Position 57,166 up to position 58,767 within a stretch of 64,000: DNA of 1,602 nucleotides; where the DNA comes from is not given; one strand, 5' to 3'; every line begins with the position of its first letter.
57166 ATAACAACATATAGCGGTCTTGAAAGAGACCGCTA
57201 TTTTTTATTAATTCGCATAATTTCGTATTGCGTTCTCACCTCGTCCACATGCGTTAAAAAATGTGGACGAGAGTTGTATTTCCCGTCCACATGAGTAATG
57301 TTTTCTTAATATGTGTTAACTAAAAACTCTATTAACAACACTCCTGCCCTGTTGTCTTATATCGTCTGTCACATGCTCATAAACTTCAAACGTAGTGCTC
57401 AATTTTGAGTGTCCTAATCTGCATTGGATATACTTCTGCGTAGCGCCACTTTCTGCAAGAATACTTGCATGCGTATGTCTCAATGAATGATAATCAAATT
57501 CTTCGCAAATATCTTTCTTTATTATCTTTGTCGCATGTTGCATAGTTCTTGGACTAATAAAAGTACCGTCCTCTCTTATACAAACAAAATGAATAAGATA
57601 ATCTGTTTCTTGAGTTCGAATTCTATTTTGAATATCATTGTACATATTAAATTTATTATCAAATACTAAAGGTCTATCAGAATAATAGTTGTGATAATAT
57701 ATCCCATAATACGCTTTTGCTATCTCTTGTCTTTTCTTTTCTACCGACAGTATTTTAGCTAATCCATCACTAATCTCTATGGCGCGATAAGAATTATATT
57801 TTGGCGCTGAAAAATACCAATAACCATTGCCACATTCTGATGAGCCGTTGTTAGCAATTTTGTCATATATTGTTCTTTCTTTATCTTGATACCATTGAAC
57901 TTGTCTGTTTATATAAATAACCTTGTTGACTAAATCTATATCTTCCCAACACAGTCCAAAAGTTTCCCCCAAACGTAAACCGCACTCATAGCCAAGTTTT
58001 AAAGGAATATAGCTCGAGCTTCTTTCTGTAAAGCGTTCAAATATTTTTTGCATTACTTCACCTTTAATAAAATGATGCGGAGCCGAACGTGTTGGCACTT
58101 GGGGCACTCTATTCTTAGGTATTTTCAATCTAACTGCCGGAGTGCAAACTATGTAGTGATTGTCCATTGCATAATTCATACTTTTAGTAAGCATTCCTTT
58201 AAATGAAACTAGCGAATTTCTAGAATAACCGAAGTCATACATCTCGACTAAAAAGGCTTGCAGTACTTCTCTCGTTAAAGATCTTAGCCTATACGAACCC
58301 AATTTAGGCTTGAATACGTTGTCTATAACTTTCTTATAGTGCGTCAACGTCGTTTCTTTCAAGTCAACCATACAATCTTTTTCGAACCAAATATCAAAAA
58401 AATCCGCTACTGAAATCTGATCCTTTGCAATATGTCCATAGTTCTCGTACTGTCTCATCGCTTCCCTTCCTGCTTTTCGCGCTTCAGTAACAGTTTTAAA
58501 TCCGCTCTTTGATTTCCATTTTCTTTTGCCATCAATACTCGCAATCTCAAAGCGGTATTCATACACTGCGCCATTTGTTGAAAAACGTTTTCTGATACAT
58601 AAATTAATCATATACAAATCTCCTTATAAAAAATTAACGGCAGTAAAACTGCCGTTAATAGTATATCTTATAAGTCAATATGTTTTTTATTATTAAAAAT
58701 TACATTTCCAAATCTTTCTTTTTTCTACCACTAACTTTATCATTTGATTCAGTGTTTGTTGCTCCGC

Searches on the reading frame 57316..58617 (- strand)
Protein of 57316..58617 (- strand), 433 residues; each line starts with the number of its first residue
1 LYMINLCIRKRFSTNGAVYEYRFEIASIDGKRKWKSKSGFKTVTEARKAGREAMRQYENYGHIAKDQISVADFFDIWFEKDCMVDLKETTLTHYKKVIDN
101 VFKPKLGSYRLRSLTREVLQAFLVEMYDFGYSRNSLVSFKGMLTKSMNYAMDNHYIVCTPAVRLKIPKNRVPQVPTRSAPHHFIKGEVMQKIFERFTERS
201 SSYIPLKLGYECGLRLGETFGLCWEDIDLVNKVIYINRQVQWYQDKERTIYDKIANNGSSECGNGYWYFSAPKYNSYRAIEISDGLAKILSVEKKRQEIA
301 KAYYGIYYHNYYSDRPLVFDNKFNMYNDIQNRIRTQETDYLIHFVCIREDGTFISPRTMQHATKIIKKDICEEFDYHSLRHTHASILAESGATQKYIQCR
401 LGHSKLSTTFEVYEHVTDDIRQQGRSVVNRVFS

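Call 8: search_protein_families(library=pfam, proteins=[window:57316-58617:-], max_evalue=0.01)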
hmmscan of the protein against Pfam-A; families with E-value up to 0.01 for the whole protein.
window:57316-58617:- (433 aa): 3 families
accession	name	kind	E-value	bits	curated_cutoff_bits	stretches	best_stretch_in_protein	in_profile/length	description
PF00589.27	Phage_integrase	-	8.1e-20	71.7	27.1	2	342-418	93-170/172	Phage integrase family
PF14659.12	Phage_int_SAM_3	-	2.1e-12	47.5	22.6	1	71-125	3-56/58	Phage integrase, N-terminal SAM-like domain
PF14657.12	Arm-DNA-bind_4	-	7.9e-06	25.8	22.3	1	19-53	2-38/47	Arm DNA-binding domain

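Call 9: search_protein_families(library=phrogs, proteins=[window:57316-58617:-], max_evalue=0.001)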
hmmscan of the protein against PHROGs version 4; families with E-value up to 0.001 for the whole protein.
window:57316-58617:- (433 aa): 5 families
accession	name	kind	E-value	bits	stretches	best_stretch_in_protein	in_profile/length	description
phrog_1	-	integration and excision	4.7e-55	189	1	9-422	115-441/611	integrase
phrog_26960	-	unknown function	6e-24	85.9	1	13-144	12-144/146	-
phrog_216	-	integration and excision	6.7e-22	78.9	1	142-421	21-229/301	integrase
phrog_7685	-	integration and excision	1.4e-12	48.7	1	336-432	144-239/240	integrase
phrog_23783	-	integration and excision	5.7e-09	37.2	1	17-165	13-153/162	integrase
